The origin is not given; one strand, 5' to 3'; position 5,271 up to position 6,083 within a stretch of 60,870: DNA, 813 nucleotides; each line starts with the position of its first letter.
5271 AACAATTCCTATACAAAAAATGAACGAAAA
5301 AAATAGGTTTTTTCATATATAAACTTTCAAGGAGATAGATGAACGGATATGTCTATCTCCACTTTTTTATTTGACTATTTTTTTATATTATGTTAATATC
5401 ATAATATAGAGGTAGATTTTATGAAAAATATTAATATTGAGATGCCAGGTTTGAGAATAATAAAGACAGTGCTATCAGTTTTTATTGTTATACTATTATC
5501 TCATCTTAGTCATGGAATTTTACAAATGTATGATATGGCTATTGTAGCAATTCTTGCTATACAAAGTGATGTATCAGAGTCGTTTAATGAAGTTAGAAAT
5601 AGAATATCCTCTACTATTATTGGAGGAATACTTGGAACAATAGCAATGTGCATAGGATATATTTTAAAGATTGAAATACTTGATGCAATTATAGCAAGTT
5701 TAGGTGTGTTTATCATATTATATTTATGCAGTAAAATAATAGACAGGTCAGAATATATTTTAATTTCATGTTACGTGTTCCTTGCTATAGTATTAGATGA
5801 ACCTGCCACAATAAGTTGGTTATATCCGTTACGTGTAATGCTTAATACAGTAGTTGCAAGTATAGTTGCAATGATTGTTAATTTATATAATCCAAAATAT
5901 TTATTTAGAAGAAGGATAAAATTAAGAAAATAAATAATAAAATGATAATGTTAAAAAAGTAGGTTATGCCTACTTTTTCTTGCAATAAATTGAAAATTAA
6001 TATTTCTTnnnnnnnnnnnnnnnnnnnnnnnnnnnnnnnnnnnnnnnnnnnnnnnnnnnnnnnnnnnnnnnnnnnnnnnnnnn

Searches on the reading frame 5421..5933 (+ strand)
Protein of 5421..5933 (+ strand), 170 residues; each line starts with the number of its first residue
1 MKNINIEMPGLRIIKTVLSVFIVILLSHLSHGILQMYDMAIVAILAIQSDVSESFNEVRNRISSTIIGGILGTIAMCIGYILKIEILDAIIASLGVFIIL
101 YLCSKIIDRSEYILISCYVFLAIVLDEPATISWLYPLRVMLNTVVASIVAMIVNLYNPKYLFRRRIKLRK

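Call 17: search_protein_families(library=pfam, proteins=[window:5421-5933:+], max_evalue=0.001)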
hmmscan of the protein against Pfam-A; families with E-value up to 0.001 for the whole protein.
window:5421-5933:+ (170 aa): 1 family
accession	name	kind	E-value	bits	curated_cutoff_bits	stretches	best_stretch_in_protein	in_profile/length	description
PF06081.17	ArAE_1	-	4.3e-09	37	22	1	10-156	4-140/141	Aromatic acid exporter family member 1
